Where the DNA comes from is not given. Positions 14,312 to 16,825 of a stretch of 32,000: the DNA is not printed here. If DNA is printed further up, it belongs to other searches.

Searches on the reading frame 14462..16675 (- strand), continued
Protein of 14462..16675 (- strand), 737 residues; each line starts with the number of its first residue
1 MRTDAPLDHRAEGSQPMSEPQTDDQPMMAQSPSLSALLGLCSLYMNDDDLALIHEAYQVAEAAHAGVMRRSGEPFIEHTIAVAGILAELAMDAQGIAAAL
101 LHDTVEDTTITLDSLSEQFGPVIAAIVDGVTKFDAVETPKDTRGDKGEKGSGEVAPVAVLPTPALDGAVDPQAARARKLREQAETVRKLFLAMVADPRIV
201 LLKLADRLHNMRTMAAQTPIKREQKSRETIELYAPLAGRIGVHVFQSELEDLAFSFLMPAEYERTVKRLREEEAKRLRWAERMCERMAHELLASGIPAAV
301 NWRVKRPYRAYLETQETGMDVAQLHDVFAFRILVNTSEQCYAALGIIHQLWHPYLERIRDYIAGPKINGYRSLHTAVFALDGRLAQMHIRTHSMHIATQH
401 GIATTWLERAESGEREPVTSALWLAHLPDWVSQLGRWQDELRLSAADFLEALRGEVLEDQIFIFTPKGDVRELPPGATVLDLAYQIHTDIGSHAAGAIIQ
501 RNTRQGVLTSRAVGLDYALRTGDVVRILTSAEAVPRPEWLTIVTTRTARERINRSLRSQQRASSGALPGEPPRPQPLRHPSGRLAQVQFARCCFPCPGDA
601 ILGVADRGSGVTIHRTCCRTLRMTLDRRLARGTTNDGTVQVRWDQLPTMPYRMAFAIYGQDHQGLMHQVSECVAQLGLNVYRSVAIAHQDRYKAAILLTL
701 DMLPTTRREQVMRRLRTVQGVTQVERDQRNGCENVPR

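Call 57: find_homologous_proteins(query=L004:9977-12340:+, max_evalue=1e-50)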
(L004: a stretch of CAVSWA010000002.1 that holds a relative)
Query L004:9977-12340:+ (787 aa): 8000 proteins with E <= 1e-50 among 8000 candidates; the best 120 are listed.
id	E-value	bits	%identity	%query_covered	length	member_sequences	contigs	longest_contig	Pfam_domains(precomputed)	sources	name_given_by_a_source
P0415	0.0e+0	1679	95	100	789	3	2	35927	PF04607.24,PF13328.13,PF19296.6,PF02824.28,PF01966.29,PF13291.13,PF01842.32,PF28438.1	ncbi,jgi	jgi:GTP diphosphokinase / guanosine-3',5'-bis(diphosphate) 3'-diphosphatase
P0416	0.0e+0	1679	95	100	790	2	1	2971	PF04607.24,PF13328.13,PF19296.6,PF02824.28,PF01966.29,PF22629.3,PF13291.13,PF01842.32,PF28438.1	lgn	-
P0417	0.0e+0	1644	93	100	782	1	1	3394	PF04607.24,PF13328.13,PF19296.6,PF02824.28,PF01966.29,PF13291.13,PF01842.32,PF28438.1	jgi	jgi:GTP diphosphokinase / guanosine-3',5'-bis(diphosphate) 3'-diphosphatase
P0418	0.0e+0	1643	93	100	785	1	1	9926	PF04607.24,PF13328.13,PF19296.6,PF02824.28,PF01966.29,PF13291.13,PF01842.32,PF28438.1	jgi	jgi:GTP diphosphokinase / guanosine-3',5'-bis(diphosphate) 3'-diphosphatase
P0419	0.0e+0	1629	93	100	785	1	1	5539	PF04607.24,PF13328.13,PF19296.6,PF02824.28,PF01966.29,PF22629.3,PF13291.13,PF01842.32,PF28438.1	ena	-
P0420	0.0e+0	1621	93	100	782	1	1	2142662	PF04607.24,PF13328.13,PF19296.6,PF02824.28,PF01966.29,PF22629.3,PF13291.13,PF01842.32,PF28438.1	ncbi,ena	-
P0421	0.0e+0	1573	89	100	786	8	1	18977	PF04607.24,PF13328.13,PF19296.6,PF02824.28,PF01966.29,PF13291.13,PF01842.32,PF28438.1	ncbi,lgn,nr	ncbi:MAG TPA: bifunctional (p)ppGpp synthetase/guanosine-3',5'-bis(diphosphate) 3'-pyrophosphohydrol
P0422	0.0e+0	1566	89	100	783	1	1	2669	PF04607.24,PF13328.13,PF19296.6,PF02824.28,PF01966.29,PF13291.13,PF01842.32,PF28438.1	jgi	-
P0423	0.0e+0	1565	89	100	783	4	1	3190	PF04607.24,PF13328.13,PF19296.6,PF02824.28,PF01966.29,PF13291.13,PF01842.32,PF28438.1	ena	-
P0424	0.0e+0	1564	89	100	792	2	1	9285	PF04607.24,PF13328.13,PF19296.6,PF02824.28,PF01966.29,PF13291.13,PF01842.32,PF28438.1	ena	-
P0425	0.0e+0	1561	89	100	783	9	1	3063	PF04607.24,PF13328.13,PF19296.6,PF02824.28,PF01966.29,PF13291.13,PF01842.32,PF28438.1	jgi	-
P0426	0.0e+0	1560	89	100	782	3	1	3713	PF04607.24,PF13328.13,PF19296.6,PF02824.28,PF01966.29,PF13291.13,PF01842.32,PF28438.1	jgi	-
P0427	0.0e+0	1559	89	100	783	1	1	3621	PF04607.24,PF13328.13,PF19296.6,PF02824.28,PF01966.29,PF13291.13,PF01842.32,PF28438.1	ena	-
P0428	0.0e+0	1465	84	100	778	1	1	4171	PF04607.24,PF13328.13,PF19296.6,PF02824.28,PF01966.29,PF22629.3,PF13291.13,PF01842.32,PF28438.1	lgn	-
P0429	0.0e+0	1458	84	100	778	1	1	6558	PF04607.24,PF13328.13,PF19296.6,PF02824.28,PF01966.29,PF22629.3,PF13291.13,PF01842.32,PF28438.1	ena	-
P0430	0.0e+0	1453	84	100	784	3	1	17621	PF04607.24,PF13328.13,PF19296.6,PF02824.28,PF01966.29,PF13291.13,PF01842.32,PF28438.1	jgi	-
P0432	0.0e+0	1446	83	100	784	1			PF04607.24,PF13328.13,PF19296.6,PF02824.28,PF01966.29,PF22629.3,PF13291.13,PF01842.32,PF28438.1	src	-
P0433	0.0e+0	1445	82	100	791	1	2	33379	PF04607.24,PF13328.13,PF19296.6,PF02824.28,PF01966.29,PF22629.3,PF13291.13,PF01842.32,PF28438.1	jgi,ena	-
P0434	0.0e+0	1445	83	100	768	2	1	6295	PF04607.24,PF13328.13,PF19296.6,PF02824.28,PF01966.29,PF22629.3,PF13291.13,PF01842.32,PF28438.1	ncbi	-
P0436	0.0e+0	1442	82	100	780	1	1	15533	PF04607.24,PF13328.13,PF19296.6,PF02824.28,PF01966.29,PF22629.3,PF13291.13,PF01842.32,PF28438.1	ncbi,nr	ncbi:MAG TPA: bifunctional (p)ppGpp synthetase/guanosine-3',5'-bis(diphosphate) 3'-pyrophosphohydrol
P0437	0.0e+0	1441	83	100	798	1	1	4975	PF04607.24,PF13328.13,PF19296.6,PF02824.28,PF01966.29,PF13291.13,PF01842.32,PF28438.1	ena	-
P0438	0.0e+0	1439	82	99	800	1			PF04607.24,PF13328.13,PF19296.6,PF02824.28,PF01966.29,PF22629.3,PF13291.13,PF01842.32,PF28438.1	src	-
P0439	0.0e+0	1421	96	83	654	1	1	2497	PF04607.24,PF13328.13,PF19296.6,PF02824.28,PF22629.3,PF13291.13,PF01842.32,PF28438.1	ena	-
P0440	0.0e+0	1408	79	100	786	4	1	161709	PF04607.24,PF13328.13,PF19296.6,PF02824.28,PF01966.29,PF13291.13,PF01842.32,PF28438.1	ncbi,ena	-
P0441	0.0e+0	1408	79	100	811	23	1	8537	PF04607.24,PF13328.13,PF19296.6,PF02824.28,PF01966.29,PF13291.13,PF01842.32,PF28438.1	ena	-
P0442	0.0e+0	1398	79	100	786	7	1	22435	PF04607.24,PF13328.13,PF19296.6,PF02824.28,PF01966.29,PF13291.13,PF01842.32,PF28438.1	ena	-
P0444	0.0e+0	1383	79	100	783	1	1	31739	PF04607.24,PF13328.13,PF19296.6,PF02824.28,PF01966.29,PF13291.13,PF01842.32,PF28438.1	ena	-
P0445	0.0e+0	1378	78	100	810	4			PF04607.24,PF13328.13,PF19296.6,PF02824.28,PF01966.29,PF13291.13,PF01842.32,PF28438.1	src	-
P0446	0.0e+0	1377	78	99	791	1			PF04607.24,PF13328.13,PF19296.6,PF02824.28,PF01966.29,PF22629.3,PF13291.13,PF01842.32,PF28438.1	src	-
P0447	0.0e+0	1376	79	99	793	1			PF04607.24,PF13328.13,PF19296.6,PF02824.28,PF01966.29,PF22629.3,PF13291.13,PF01842.32,PF28438.1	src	-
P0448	0.0e+0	1376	78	99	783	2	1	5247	PF04607.24,PF13328.13,PF19296.6,PF02824.28,PF01966.29,PF13291.13,PF01842.32,PF28438.1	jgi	jgi:guanosine-3',5'-bis(diphosphate) 3'-pyrophosphohydrolase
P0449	0.0e+0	1372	78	99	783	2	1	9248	PF04607.24,PF13328.13,PF19296.6,PF02824.28,PF01966.29,PF13291.13,PF01842.32,PF28438.1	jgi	jgi:GTP diphosphokinase / guanosine-3',5'-bis(diphosphate) 3'-diphosphatase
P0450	0.0e+0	1369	78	99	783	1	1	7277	PF04607.24,PF13328.13,PF19296.6,PF02824.28,PF01966.29,PF13291.13,PF01842.32,PF28438.1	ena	-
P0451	0.0e+0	1369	78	99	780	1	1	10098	PF04607.24,PF13328.13,PF19296.6,PF02824.28,PF01966.29,PF13291.13,PF01842.32,PF28438.1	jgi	jgi:GTP diphosphokinase / guanosine-3',5'-bis(diphosphate) 3'-diphosphatase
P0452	0.0e+0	1367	78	99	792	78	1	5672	PF04607.24,PF13328.13,PF19296.6,PF02824.28,PF01966.29,PF13291.13,PF01842.32,PF28438.1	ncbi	ncbi:MAG TPA: bifunctional (p)ppGpp synthetase/guanosine-3',5'-bis(diphosphate) 3'-pyrophosphohydrol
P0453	0.0e+0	1363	78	99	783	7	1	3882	PF04607.24,PF13328.13,PF19296.6,PF02824.28,PF01966.29,PF13291.13,PF01842.32,PF28438.1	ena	-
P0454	0.0e+0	1363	78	99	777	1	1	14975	PF04607.24,PF13328.13,PF19296.6,PF02824.28,PF01966.29,PF13291.13,PF01842.32,PF28438.1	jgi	jgi:guanosine-3',5'-bis(diphosphate) 3'-pyrophosphohydrolase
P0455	0.0e+0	1360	77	99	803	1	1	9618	PF04607.24,PF13328.13,PF19296.6,PF02824.28,PF01966.29,PF22629.3,PF13291.13,PF01842.32,PF28438.1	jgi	jgi:guanosine-3',5'-bis(diphosphate) 3'-pyrophosphohydrolase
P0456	0.0e+0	1359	77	99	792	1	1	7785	PF04607.24,PF13328.13,PF19296.6,PF02824.28,PF01966.29,PF22629.3,PF13291.13,PF01842.32,PF28438.1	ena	-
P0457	0.0e+0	1359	77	99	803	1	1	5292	PF04607.24,PF13328.13,PF19296.6,PF02824.28,PF01966.29,PF22629.3,PF13291.13,PF01842.32,PF28438.1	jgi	jgi:GTP diphosphokinase / guanosine-3',5'-bis(diphosphate) 3'-diphosphatase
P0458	0.0e+0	1359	77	99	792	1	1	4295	PF04607.24,PF13328.13,PF19296.6,PF02824.28,PF01966.29,PF22629.3,PF13291.13,PF01842.32,PF28438.1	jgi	-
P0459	0.0e+0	1358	77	99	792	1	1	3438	PF04607.24,PF13328.13,PF19296.6,PF02824.28,PF01966.29,PF22629.3,PF13291.13,PF01842.32,PF28438.1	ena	-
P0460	0.0e+0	1357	78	99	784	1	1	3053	PF04607.24,PF13328.13,PF19296.6,PF02824.28,PF01966.29,PF22629.3,PF13291.13,PF01842.32,PF28438.1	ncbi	-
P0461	0.0e+0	1357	78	99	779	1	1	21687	PF04607.24,PF13328.13,PF19296.6,PF02824.28,PF01966.29,PF13291.13,PF01842.32,PF28438.1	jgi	-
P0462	0.0e+0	1357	92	83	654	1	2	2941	PF04607.24,PF13328.13,PF19296.6,PF02824.28,PF22629.3,PF13291.13,PF01842.32,PF28438.1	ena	-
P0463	0.0e+0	1356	78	99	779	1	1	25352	PF04607.24,PF13328.13,PF19296.6,PF02824.28,PF01966.29,PF13291.13,PF01842.32,PF28438.1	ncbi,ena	-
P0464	0.0e+0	1356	77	99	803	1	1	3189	PF04607.24,PF13328.13,PF19296.6,PF02824.28,PF01966.29,PF13291.13,PF01842.32,PF28438.1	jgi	jgi:GTP diphosphokinase / guanosine-3',5'-bis(diphosphate) 3'-diphosphatase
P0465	0.0e+0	1355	77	99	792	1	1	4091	PF04607.24,PF13328.13,PF19296.6,PF02824.28,PF01966.29,PF13291.13,PF01842.32,PF28438.1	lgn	-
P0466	0.0e+0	1354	77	100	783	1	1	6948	PF04607.24,PF13328.13,PF19296.6,PF02824.28,PF01966.29,PF13291.13,PF01842.32,PF28438.1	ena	-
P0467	0.0e+0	1354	77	99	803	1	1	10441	PF04607.24,PF13328.13,PF19296.6,PF02824.28,PF01966.29,PF22629.3,PF13291.13,PF01842.32,PF28438.1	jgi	jgi:GTP diphosphokinase / guanosine-3',5'-bis(diphosphate) 3'-diphosphatase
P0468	0.0e+0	1353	78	99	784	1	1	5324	PF04607.24,PF13328.13,PF19296.6,PF02824.28,PF01966.29,PF13291.13,PF01842.32,PF28438.1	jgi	-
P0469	0.0e+0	1353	77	99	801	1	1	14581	PF04607.24,PF13328.13,PF19296.6,PF02824.28,PF01966.29,PF13291.13,PF01842.32,PF28438.1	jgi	-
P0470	0.0e+0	1353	77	99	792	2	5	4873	PF04607.24,PF13328.13,PF19296.6,PF02824.28,PF01966.29,PF22629.3,PF13291.13,PF01842.32,PF28438.1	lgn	-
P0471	0.0e+0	1352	77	99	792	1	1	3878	PF04607.24,PF13328.13,PF19296.6,PF02824.28,PF01966.29,PF22629.3,PF13291.13,PF01842.32,PF28438.1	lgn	-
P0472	0.0e+0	1351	77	99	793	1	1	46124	PF04607.24,PF13328.13,PF19296.6,PF02824.28,PF01966.29,PF13291.13,PF01842.32,PF28438.1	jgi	-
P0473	0.0e+0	1351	77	99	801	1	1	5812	PF04607.24,PF13328.13,PF19296.6,PF02824.28,PF01966.29,PF13291.13,PF01842.32,PF28438.1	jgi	-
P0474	0.0e+0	1351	77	99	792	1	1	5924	PF04607.24,PF13328.13,PF19296.6,PF02824.28,PF01966.29,PF22629.3,PF13291.13,PF01842.32,PF28438.1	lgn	-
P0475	0.0e+0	1351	77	99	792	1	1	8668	PF04607.24,PF13328.13,PF19296.6,PF02824.28,PF01966.29,PF22629.3,PF13291.13,PF01842.32,PF28438.1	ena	-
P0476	0.0e+0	1350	77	99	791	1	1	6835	PF04607.24,PF13328.13,PF19296.6,PF02824.28,PF01966.29,PF22629.3,PF13291.13,PF01842.32,PF28438.1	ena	-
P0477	0.0e+0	1349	77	99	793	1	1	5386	PF04607.24,PF13328.13,PF19296.6,PF02824.28,PF13291.13,PF01842.32,PF28438.1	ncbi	-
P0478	0.0e+0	1349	77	99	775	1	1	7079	PF04607.24,PF13328.13,PF19296.6,PF02824.28,PF01966.29,PF22629.3,PF13291.13,PF01842.32,PF28438.1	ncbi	-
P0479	0.0e+0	1348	77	99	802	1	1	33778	PF04607.24,PF13328.13,PF19296.6,PF02824.28,PF01966.29,PF13291.13,PF01842.32,PF28438.1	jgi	jgi:GTP pyrophosphokinase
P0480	0.0e+0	1348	77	99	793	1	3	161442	PF04607.24,PF13328.13,PF19296.6,PF02824.28,PF01966.29,PF13291.13,PF01842.32,PF28438.1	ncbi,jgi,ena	-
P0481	0.0e+0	1346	77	99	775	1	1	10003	PF04607.24,PF13328.13,PF19296.6,PF02824.28,PF01966.29,PF22629.3,PF13291.13,PF01842.32,PF28438.1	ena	-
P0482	0.0e+0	1345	77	99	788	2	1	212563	PF04607.24,PF13328.13,PF19296.6,PF02824.28,PF01966.29,PF13291.13,PF01842.32,PF28438.1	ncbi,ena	-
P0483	0.0e+0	1344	77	99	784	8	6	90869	PF04607.24,PF13328.13,PF19296.6,PF02824.28,PF01966.29,PF13291.13,PF01842.32,PF28438.1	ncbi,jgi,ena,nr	ncbi:MAG TPA: bifunctional (p)ppGpp synthetase/guanosine-3',5'-bis(diphosphate) 3'-pyrophosphohydrol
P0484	0.0e+0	1343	77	99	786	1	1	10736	PF04607.24,PF13328.13,PF19296.6,PF02824.28,PF01966.29,PF13291.13,PF01842.32,PF28438.1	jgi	jgi:GTP diphosphokinase / guanosine-3',5'-bis(diphosphate) 3'-diphosphatase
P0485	0.0e+0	1343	77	99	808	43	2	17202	PF04607.24,PF13328.13,PF19296.6,PF02824.28,PF01966.29,PF22629.3,PF13291.13,PF01842.32,PF28438.1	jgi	jgi:GTP diphosphokinase / guanosine-3',5'-bis(diphosphate) 3'-diphosphatase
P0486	0.0e+0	1342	77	99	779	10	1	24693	PF04607.24,PF13328.13,PF19296.6,PF02824.28,PF01966.29,PF13291.13,PF01842.32,PF28438.1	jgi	jgi:guanosine-3',5'-bis(diphosphate) 3'-pyrophosphohydrolase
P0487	0.0e+0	1341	77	99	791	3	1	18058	PF04607.24,PF13328.13,PF19296.6,PF02824.28,PF01966.29,PF13291.13,PF01842.32,PF28438.1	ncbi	-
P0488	0.0e+0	1341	77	99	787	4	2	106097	PF04607.24,PF13328.13,PF19296.6,PF02824.28,PF01966.29,PF22629.3,PF13291.13,PF01842.32,PF28438.1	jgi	-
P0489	0.0e+0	1341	83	92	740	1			PF04607.24,PF13328.13,PF19296.6,PF02824.28,PF01966.29,PF28438.1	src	-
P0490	0.0e+0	1340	76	99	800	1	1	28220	PF04607.24,PF13328.13,PF19296.6,PF02824.28,PF01966.29,PF13291.13,PF01842.32,PF28438.1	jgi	jgi:GTP diphosphokinase / guanosine-3',5'-bis(diphosphate) 3'-diphosphatase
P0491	0.0e+0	1339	76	99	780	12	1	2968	PF04607.24,PF13328.13,PF19296.6,PF02824.28,PF01966.29,PF13291.13,PF01842.32,PF28438.1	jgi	-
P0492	0.0e+0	1339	76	99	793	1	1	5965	PF04607.24,PF13328.13,PF19296.6,PF02824.28,PF01966.29,PF22629.3,PF13291.13,PF01842.32,PF28438.1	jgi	-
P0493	0.0e+0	1338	77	99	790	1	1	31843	PF04607.24,PF13328.13,PF19296.6,PF02824.28,PF01966.29,PF22629.3,PF13291.13,PF01842.32,PF28438.1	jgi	jgi:GTP diphosphokinase / guanosine-3',5'-bis(diphosphate) 3'-diphosphatase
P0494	0.0e+0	1337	78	99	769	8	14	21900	PF04607.24,PF13328.13,PF19296.6,PF02824.28,PF01966.29,PF13291.13,PF01842.32,PF28438.1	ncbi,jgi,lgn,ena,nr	ncbi:MAG TPA: bifunctional (p)ppGpp synthetase/guanosine-3',5'-bis(diphosphate) 3'-pyrophosphohydrol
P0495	0.0e+0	1337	76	99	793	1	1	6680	PF04607.24,PF13328.13,PF19296.6,PF02824.28,PF01966.29,PF22629.3,PF13291.13,PF01842.32,PF28438.1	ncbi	-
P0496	0.0e+0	1337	77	99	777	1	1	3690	PF04607.24,PF13328.13,PF19296.6,PF02824.28,PF01966.29,PF13291.13,PF01842.32,PF28438.1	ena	-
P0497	0.0e+0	1337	76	99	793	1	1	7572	PF04607.24,PF13328.13,PF19296.6,PF02824.28,PF01966.29,PF22629.3,PF13291.13,PF01842.32,PF28438.1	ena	-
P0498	0.0e+0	1337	76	99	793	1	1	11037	PF04607.24,PF13328.13,PF19296.6,PF02824.28,PF01966.29,PF22629.3,PF13291.13,PF01842.32,PF28438.1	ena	-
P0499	0.0e+0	1336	78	100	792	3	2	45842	PF04607.24,PF13328.13,PF19296.6,PF02824.28,PF01966.29,PF22629.3,PF13291.13,PF01842.32,PF28438.1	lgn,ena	-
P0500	0.0e+0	1336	76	99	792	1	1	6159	PF04607.24,PF13328.13,PF19296.6,PF02824.28,PF01966.29,PF22629.3,PF13291.13,PF01842.32,PF28438.1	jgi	-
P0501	0.0e+0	1336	76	99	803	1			PF04607.24,PF13328.13,PF19296.6,PF02824.28,PF01966.29,PF13291.13,PF28438.1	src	-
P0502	0.0e+0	1336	76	99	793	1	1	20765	PF04607.24,PF13328.13,PF19296.6,PF02824.28,PF01966.29,PF22629.3,PF13291.13,PF01842.32,PF28438.1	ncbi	-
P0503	0.0e+0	1335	76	99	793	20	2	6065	PF04607.24,PF13328.13,PF19296.6,PF02824.28,PF01966.29,PF22629.3,PF13291.13,PF01842.32,PF28438.1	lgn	-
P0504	0.0e+0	1335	76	99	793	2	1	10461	PF04607.24,PF13328.13,PF19296.6,PF02824.28,PF01966.29,PF22629.3,PF13291.13,PF01842.32,PF28438.1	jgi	-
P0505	0.0e+0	1334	76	100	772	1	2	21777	PF04607.24,PF13328.13,PF19296.6,PF02824.28,PF01966.29,PF22629.3,PF13291.13,PF01842.32,PF28438.1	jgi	jgi:guanosine-3',5'-bis(diphosphate) 3'-pyrophosphohydrolase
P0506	0.0e+0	1333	77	99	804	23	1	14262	PF04607.24,PF13328.13,PF19296.6,PF02824.28,PF01966.29,PF13291.13,PF01842.32,PF28438.1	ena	-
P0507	0.0e+0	1329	76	100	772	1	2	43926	PF04607.24,PF13328.13,PF19296.6,PF02824.28,PF01966.29,PF22629.3,PF13291.13,PF01842.32,PF28438.1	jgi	jgi:guanosine-3',5'-bis(diphosphate) 3'-pyrophosphohydrolase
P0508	0.0e+0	1329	75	99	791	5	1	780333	PF04607.24,PF13328.13,PF19296.6,PF02824.28,PF01966.29,PF22629.3,PF13291.13,PF01842.32,PF28438.1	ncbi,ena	-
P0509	0.0e+0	1328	77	99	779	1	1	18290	PF04607.24,PF13328.13,PF19296.6,PF02824.28,PF01966.29,PF13291.13,PF01842.32,PF28438.1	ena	-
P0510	0.0e+0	1327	76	99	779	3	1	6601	PF04607.24,PF13328.13,PF19296.6,PF02824.28,PF01966.29,PF13291.13,PF01842.32,PF28438.1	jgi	jgi:GTP pyrophosphokinase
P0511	0.0e+0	1325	76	100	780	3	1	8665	PF04607.24,PF13328.13,PF19296.6,PF02824.28,PF01966.29,PF22629.3,PF13291.13,PF01842.32,PF28438.1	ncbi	-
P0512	0.0e+0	1325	76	99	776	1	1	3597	PF04607.24,PF13328.13,PF19296.6,PF02824.28,PF01966.29,PF22629.3,PF13291.13,PF01842.32,PF28438.1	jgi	jgi:GTP diphosphokinase / guanosine-3',5'-bis(diphosphate) 3'-diphosphatase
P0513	0.0e+0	1324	75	100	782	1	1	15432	PF04607.24,PF13328.13,PF19296.6,PF02824.28,PF01966.29,PF22629.3,PF13291.13,PF01842.32,PF28438.1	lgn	-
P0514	0.0e+0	1324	76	99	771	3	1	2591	PF04607.24,PF13328.13,PF19296.6,PF02824.28,PF01966.29,PF13291.13,PF01842.32,PF28438.1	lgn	-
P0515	0.0e+0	1323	76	99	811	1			PF04607.24,PF13328.13,PF19296.6,PF02824.28,PF01966.29,PF13291.13,PF01842.32,PF28438.1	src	-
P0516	0.0e+0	1322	75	99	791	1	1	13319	PF04607.24,PF13328.13,PF19296.6,PF02824.28,PF01966.29,PF13291.13,PF01842.32,PF28438.1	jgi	-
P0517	0.0e+0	1320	75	99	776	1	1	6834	PF04607.24,PF13328.13,PF19296.6,PF02824.28,PF01966.29,PF22629.3,PF13291.13,PF01842.32,PF28438.1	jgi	jgi:GTP pyrophosphokinase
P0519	0.0e+0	1318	75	99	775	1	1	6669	PF04607.24,PF13328.13,PF19296.6,PF02824.28,PF01966.29,PF22629.3,PF13291.13,PF01842.32,PF28438.1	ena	-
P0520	0.0e+0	1315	75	99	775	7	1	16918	PF04607.24,PF13328.13,PF19296.6,PF02824.28,PF01966.29,PF22629.3,PF13291.13,PF01842.32,PF28438.1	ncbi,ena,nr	ncbi:MAG TPA: bifunctional (p)ppGpp synthetase/guanosine-3',5'-bis(diphosphate) 3'-pyrophosphohydrol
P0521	0.0e+0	1309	74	99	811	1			PF04607.24,PF13328.13,PF19296.6,PF02824.28,PF01966.29,PF22629.3,PF13291.13,PF01842.32,PF28438.1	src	-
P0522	0.0e+0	1304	75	98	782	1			PF04607.24,PF13328.13,PF19296.6,PF02824.28,PF01966.29,PF13291.13,PF01842.32,PF28438.1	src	-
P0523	0.0e+0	1303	74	99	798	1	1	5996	PF04607.24,PF13328.13,PF19296.6,PF02824.28,PF01966.29,PF13291.13,PF01842.32,PF28438.1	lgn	-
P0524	0.0e+0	1303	75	99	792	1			PF04607.24,PF13328.13,PF19296.6,PF02824.28,PF01966.29,PF22629.3,PF13291.13,PF01842.32,PF28438.1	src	-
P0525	0.0e+0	1301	74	99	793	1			PF04607.24,PF13328.13,PF19296.6,PF02824.28,PF01966.29,PF13291.13,PF01842.32,PF28438.1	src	-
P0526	0.0e+0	1300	74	99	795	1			PF04607.24,PF13328.13,PF19296.6,PF02824.28,PF01966.29,PF22629.3,PF13291.13,PF01842.32,PF28438.1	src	-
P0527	0.0e+0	1295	74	99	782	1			PF04607.24,PF13328.13,PF19296.6,PF02824.28,PF01966.29,PF22629.3,PF13291.13,PF01842.32,PF28438.1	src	-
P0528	0.0e+0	1295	75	99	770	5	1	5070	PF04607.24,PF13328.13,PF19296.6,PF02824.28,PF01966.29,PF13291.13,PF01842.32,PF28438.1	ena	-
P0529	0.0e+0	1294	75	99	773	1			PF04607.24,PF13328.13,PF19296.6,PF02824.28,PF01966.29,PF13291.13,PF01842.32,PF28438.1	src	-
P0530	0.0e+0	1286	73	99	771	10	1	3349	PF04607.24,PF13328.13,PF19296.6,PF02824.28,PF01966.29,PF13291.13,PF01842.32,PF28438.1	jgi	jgi:GTP pyrophosphokinase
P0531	0.0e+0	1286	72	99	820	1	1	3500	PF04607.24,PF13328.13,PF19296.6,PF02824.28,PF01966.29,PF13291.13,PF01842.32,PF28438.1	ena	-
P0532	0.0e+0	1285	73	99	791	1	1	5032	PF04607.24,PF13328.13,PF19296.6,PF02824.28,PF01966.29,PF22629.3,PF13291.13,PF01842.32,PF28438.1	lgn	-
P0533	0.0e+0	1278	74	99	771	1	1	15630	PF04607.24,PF13328.13,PF19296.6,PF02824.28,PF01966.29,PF13291.13,PF01842.32,PF28438.1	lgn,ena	-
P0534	0.0e+0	1274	72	99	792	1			PF04607.24,PF13328.13,PF19296.6,PF02824.28,PF01966.29,PF13291.13,PF01842.32,PF28438.1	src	-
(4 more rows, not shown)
